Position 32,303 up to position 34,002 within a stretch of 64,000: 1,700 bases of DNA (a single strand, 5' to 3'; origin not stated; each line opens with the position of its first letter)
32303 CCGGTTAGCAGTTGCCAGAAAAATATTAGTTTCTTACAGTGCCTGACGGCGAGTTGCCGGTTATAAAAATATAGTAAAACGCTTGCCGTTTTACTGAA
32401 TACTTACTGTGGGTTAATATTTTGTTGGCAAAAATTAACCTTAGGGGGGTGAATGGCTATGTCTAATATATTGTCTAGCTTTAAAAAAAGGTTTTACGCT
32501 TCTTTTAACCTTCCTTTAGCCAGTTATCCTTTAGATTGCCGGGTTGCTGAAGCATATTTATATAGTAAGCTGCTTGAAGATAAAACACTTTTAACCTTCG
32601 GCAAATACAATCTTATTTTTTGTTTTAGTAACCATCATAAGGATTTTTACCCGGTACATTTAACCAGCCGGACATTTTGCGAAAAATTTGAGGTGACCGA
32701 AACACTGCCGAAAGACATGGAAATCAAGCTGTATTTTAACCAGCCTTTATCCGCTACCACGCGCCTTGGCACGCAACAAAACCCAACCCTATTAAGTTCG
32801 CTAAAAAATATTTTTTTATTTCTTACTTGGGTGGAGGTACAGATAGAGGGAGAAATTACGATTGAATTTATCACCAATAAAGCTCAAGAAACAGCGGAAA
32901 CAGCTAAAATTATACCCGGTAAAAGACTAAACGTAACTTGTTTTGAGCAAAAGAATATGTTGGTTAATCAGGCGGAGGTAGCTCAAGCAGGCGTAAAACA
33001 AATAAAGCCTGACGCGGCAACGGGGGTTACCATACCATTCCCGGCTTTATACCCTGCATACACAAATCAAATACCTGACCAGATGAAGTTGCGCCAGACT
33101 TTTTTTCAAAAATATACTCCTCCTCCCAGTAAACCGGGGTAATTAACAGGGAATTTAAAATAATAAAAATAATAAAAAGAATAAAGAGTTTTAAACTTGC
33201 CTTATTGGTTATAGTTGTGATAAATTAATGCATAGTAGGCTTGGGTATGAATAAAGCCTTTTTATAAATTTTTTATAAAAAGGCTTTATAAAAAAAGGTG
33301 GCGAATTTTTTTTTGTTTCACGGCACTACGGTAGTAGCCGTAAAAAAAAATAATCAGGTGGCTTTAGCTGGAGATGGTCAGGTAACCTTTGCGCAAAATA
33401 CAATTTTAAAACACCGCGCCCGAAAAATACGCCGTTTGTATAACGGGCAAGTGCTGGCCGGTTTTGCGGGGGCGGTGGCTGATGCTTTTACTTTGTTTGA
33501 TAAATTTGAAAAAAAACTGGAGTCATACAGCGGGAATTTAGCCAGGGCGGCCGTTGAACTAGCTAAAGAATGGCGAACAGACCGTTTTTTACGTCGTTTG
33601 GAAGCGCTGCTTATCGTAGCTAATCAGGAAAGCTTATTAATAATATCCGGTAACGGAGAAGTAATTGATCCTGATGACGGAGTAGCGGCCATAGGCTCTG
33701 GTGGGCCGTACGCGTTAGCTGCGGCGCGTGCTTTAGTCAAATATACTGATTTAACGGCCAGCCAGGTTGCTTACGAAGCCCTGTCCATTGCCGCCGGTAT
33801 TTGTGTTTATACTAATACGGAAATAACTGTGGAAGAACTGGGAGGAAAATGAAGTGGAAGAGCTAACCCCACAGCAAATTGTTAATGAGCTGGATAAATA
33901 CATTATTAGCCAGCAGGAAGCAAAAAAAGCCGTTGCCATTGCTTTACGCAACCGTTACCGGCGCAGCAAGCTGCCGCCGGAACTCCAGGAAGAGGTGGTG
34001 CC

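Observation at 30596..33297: A three-gene orphan insertion breaks the conserved xerC-hslVU-codY junction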

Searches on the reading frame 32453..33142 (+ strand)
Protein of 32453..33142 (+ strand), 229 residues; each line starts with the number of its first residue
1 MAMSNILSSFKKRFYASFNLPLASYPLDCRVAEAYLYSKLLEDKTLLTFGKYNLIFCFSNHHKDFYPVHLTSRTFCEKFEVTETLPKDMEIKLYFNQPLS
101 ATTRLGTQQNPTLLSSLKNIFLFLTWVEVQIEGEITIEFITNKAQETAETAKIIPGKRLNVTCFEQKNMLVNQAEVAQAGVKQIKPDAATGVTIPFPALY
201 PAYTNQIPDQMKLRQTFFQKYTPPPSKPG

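Call 4: search_protein_families(library=pfam, proteins=[window:32453-33142:+], max_evalue=1)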
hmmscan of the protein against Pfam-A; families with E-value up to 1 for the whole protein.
window:32453-33142:+ (229 aa): 0 families

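Call 5: search_protein_families(library=ncbifam, proteins=[window:32453-33142:+], max_evalue=1)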
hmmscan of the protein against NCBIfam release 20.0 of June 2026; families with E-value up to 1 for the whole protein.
window:32453-33142:+ (229 aa): 0 families

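Call 6: search_protein_families(library=phrogs, proteins=[window:32453-33142:+], max_evalue=1)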
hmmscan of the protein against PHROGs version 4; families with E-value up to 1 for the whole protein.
window:32453-33142:+ (229 aa): 0 families

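Call 9: find_homologous_proteins(query=window:32453-33142:+)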
Query window:32453-33142:+ (229 aa): 5 proteins with E <= 0.001 among 133 candidates.
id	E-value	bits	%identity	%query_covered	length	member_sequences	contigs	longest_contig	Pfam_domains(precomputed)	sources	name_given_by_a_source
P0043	3.2e-148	509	100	99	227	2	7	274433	-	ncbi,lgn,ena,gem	-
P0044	6.9e-131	453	89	99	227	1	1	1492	-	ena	-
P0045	6.6e-119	414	82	100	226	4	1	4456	-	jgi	-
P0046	1.1e-114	400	79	100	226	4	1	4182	-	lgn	-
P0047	1.7e-76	275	73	75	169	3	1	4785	-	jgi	jgi:hypothetical protein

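Call 32: search_protein_representatives(alignment_id=A1)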
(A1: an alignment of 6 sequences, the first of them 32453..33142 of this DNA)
Query: 6 sequences, 226 profile positions. Proteins with E-value up to 0.001 (for the whole library): 27; up to 1e-10: 21; up to 1e-30: 3. The best 27 are listed.
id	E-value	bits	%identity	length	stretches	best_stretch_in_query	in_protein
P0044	2.7e-142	488.5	-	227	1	3-226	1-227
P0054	1.0e-41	159.5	-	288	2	3-148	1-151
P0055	3.4e-33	131.6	-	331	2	5-162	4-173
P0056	9.7e-27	110.5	-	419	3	6-146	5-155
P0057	1.4e-25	106.7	-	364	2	9-142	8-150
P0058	9.4e-24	100.7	-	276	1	6-143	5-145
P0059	1.5e-22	96.8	-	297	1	5-140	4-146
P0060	1.0e-21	94.1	-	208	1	5-140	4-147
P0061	2.9e-21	92.6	-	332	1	8-142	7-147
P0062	9.8e-21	90.9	-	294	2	5-140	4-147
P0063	8.2e-20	87.9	-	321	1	8-163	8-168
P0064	9.1e-20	87.7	-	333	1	5-144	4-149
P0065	2.6e-19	86.2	-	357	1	1-140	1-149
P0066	2.9e-19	86.1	-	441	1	11-174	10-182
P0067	5.9e-19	85.0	-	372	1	6-145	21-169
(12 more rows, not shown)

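Call 66: predict_structure(alignment_id=A5)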
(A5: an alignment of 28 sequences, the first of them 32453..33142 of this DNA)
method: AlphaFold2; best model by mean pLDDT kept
length: 229 residues; sequences in the alignment: 28
mean_pLDDT: 72.5   pTM: 0.61
mean pLDDT of the five models: 72.5, 71.9, 72.0, 71.0, 70.7
residues with pLDDT >= 90: 100; 70-90: 39; 50-70: 22; < 50: 68
segments of 3 or more residues with pLDDT < 50: 149-188, 199-223
pLDDT, mean of each block of 10 residues (from residue 1): 77 96 95 95 94 95 88 96 87 95 93 82 92 96 60 34 30 36 41 52 40 45 49
secondary structure, 60 per line:
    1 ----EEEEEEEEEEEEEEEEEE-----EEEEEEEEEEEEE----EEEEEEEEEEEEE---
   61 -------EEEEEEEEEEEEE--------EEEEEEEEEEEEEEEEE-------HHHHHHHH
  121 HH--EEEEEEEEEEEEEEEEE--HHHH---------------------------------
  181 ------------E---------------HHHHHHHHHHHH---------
elements in order: E5-22 E28-40 E45-57 E68-80 E89-105 H113-122 E125-141 H144-147 H209-220

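Call 69: search_protein_families(library=pfam, alignment_id=A5, max_evalue=1)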
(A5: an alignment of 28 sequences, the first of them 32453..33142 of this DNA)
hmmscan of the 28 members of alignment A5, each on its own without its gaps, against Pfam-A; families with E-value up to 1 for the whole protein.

A. member 1, window:32453-33142:+ (229 aa): 0 families

B. families by the number of members that match (of 28 scanned): 21 families
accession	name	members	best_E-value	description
PF18041.7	MapZ_EC1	1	0.0002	MapZ extracellular domain 1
PF20859.2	RHA1_ro05818_N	1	0.00072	Hypothetical protein RHA1_ro05818, N-terminal helical domain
PF04055.27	Radical_SAM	1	0.0061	Radical SAM superfamily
PF25100.1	DUF7809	1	0.015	Domain of unknown function (DUF7809)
PF20735.2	Lambda_ea8_5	1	0.018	Bacteriophage lambda ea8.5-related domain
PF15952.10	ESM4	1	0.036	Enhancer of split M4 family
PF07476.17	MAAL_C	1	0.043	Methylaspartate ammonia-lyase C-terminus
PF04992.19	RNA_pol_Rpb1_6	1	0.065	RNA polymerase Rpb1, domain 6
PF00697.28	PRAI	1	0.066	N-(5'phosphoribosyl)anthranilate (PRA) isomerase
PF23039.2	TMEM132_3rd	1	0.066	TMEM132 cohesin-like domain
PF12878.12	SICA_beta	1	0.084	SICA extracellular beta domain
PF11428.13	DUF3196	1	0.12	Protein of unknown function (DUF3196)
PF15819.10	Fibin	1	0.23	Fin bud initiation factor homologue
PF10470.14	AKAP7_RIRII_bdg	1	0.23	PKA-RI-RII subunit binding domain of A-kinase anchor protein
PF01724.21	DUF29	1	0.26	Domain of unknown function DUF29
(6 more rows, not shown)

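Call 76: search_protein_families(library=padloc, proteins=[window:32453-33142:+], max_evalue=0.1)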
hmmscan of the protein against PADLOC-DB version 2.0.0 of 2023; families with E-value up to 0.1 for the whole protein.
window:32453-33142:+ (229 aa): 0 families

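Call 81: find_encoding_contigs(protein=P0043, flank=3000, max_places=4)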
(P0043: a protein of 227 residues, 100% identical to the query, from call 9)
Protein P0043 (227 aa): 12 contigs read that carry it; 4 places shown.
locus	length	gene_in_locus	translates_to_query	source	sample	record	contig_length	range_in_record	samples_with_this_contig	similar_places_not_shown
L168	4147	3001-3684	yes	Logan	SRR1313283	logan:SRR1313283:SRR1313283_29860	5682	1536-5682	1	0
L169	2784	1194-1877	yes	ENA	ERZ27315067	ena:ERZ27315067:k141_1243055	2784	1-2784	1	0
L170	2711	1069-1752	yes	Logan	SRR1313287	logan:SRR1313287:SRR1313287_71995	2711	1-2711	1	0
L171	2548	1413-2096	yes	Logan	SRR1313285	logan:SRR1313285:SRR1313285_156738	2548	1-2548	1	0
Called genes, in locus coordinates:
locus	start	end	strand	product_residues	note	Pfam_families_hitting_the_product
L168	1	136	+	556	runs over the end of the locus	?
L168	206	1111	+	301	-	PF02899:Phage_int_SAM_1, PF00589:Phage_integrase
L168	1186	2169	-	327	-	-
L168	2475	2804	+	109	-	-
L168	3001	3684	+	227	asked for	-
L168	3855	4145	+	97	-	?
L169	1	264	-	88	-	?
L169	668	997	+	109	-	-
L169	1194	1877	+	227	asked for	-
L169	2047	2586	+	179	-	PF00227:Proteasome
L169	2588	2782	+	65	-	?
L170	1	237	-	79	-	?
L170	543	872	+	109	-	-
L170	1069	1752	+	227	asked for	-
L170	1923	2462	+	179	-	PF00227:Proteasome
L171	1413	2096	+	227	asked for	-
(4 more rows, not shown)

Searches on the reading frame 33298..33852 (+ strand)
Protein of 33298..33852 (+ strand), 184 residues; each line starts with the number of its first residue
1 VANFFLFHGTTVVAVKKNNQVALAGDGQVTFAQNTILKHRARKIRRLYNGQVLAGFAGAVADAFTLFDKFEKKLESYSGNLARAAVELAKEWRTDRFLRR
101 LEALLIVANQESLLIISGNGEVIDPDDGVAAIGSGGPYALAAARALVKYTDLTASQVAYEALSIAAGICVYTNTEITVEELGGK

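Call 4: search_protein_families(library=pfam, proteins=[window:33298-33852:+], max_evalue=1)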
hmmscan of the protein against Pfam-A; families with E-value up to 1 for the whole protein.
window:33298-33852:+ (184 aa): 2 families
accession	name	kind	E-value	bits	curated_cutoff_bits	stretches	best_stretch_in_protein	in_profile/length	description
PF00227.31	Proteasome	-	2.7e-28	99.3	22.4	1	7-179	2-187/189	Proteasome subunit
PF16678.12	UBA_HOIP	-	0.1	13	22.4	1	20-91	80-139/152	HOIP UBA domain pair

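Call 41: find_related_loci(query=window:33298-33852:+, collection=genome_contigs, flank=8000)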
Query window:33298-33852:+ (184 aa) in genome_contigs; peptide patterns used: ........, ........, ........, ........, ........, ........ (x = any residue, [..] = any of these).
599 stretches matched a pattern (row limit reached: there are more); 400 encode a relative of the query (tblastn E <= 1e-3); the best 80 are kept; 80 distinct loci.
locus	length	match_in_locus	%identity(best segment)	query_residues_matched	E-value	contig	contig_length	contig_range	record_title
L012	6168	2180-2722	97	4-184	2e-115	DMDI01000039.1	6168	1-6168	MAG TPA_asm: Desulfotomaculum sp. isolate UBA9916 contig_12391, whole genome shotgun sequence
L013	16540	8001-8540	96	5-184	5e-114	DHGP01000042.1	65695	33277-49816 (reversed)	MAG TPA_asm: Firmicutes bacterium UBA4795 UBA4795_contig_13436, whole genome shotgun sequence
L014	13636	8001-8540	96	5-184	1e-113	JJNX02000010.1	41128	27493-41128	Peptococcaceae bacterium SCADC1_2_3 contig_10, whole genome shotgun sequence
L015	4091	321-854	80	6-183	4e-89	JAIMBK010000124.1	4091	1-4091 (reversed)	MAG: Armatimonadota bacterium isolate HOT.MB2.58 Contig125, whole genome shotgun sequence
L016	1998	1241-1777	79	6-184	1e-92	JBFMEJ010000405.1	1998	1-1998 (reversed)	MAG: Bacillota bacterium isolate MAG242 MAG242_405, whole genome shotgun sequence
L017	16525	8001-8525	75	7-181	9e-88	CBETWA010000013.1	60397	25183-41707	MAG TPA_asm: uncultured bacterium isolate SRR13515398_concoct_14 genome assembly, contig: ERZ25510404.50, whole genome s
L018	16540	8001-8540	72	4-183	1e-86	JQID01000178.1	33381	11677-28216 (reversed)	Desulfosporosinus sp. Tol-M Desulfosporosinus_sp._Tol-M_contig_128, whole genome shotgun sequence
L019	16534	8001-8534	71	4-181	5e-85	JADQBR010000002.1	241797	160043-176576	MAG: Bacillota bacterium isolate Soudan_17 NODE_25_length_241797_cov_14.405594, whole genome shotgun sequence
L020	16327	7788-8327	73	4-183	4e-84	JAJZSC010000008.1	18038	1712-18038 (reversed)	MAG: Bacillota bacterium isolate SKS3.bin19 NODE_4826_length_18038_cov_1.227625, whole genome shotgun sequence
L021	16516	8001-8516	73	9-181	1e-83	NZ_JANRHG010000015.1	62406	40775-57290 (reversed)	Neomoorella sulfitireducens strain SLA38 15, whole genome shotgun sequence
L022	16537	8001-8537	72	9-184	9e-84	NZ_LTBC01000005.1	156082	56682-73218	Moorella mulderi DSM 14980 MOMU_contig000005, whole genome shotgun sequence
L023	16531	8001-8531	73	5-181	3e-82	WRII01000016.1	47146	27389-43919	MAG: Peptococcaceae bacterium isolate Nt197P3bin37 Ga0082212_10000761, whole genome shotgun sequence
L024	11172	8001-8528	71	6-181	5e-82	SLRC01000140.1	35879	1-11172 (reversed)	MAG: Syntrophomonadaceae bacterium isolate CSSed165cm_560 CSSed16-5cm-1559, whole genome shotgun sequence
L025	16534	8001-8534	72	4-181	1e-81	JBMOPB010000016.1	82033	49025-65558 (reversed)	MAG: Bacillota bacterium isolate Betzabe_MAG117 MAG117_16, whole genome shotgun sequence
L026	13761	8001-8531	74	5-181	2e-81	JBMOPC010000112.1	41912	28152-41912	MAG: Bacillota bacterium isolate Betzabe_MAG118 MAG118_112, whole genome shotgun sequence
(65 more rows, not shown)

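Call 92: search_protein_families(library=pfam, proteins=[L021:5692-7005:+, L023:7018-7371:-, L023:7340-7615:-, L023:5976-6287:+, L023:6414-6620:+], max_evalue=0.001)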
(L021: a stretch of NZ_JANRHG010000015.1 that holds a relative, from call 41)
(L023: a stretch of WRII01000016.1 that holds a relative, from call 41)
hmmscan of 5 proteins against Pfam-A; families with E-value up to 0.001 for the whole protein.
L021:5692-7005:+ (437 aa): 6 families
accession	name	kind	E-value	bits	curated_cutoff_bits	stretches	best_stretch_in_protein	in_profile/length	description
PF01134.28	GIDA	-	1.8e-98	330.6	22.1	1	5-367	2-390/391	Glucose inhibited division protein A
PF01266.30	DAO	-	1.4e-06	28.6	27.9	1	5-97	2-93/353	FAD dependent oxidoreductase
PF13450.12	NAD_binding_8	-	2.3e-06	28.2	21.9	1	7-35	1-29/68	NAD(P)-binding Rossmann-like domain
PF12831.13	FAD_oxidored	-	0.00018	21.4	27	1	5-34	2-31/416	FAD dependent oxidoreductase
PF01262.27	AlaDh_PNT_C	-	0.00018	21.4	23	1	2-41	28-67/214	Alanine dehydrogenase/PNT, C-terminal domain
PF07992.20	Pyr_redox_2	-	0.00026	20.9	26.1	1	3-38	143-178/291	Pyridine nucleotide-disulphide oxidoreductase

L023:7018-7371:- (117 aa): 1 family
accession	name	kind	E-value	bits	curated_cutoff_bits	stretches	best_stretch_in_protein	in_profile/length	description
PF06769.20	YoeB_toxin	-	1e-25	90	27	1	15-84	1-70/80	YoeB-like toxin of bacterial type II toxin-antitoxin system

L023:7340-7615:- (91 aa): 1 family
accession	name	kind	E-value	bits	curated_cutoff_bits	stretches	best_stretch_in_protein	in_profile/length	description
PF04221.18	RelB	-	4.3e-09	36.6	22.4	1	6-69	4-65/82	RelB antitoxin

L023:5976-6287:+ (103 aa): 0 families

L023:6414-6620:+ (68 aa): 0 families
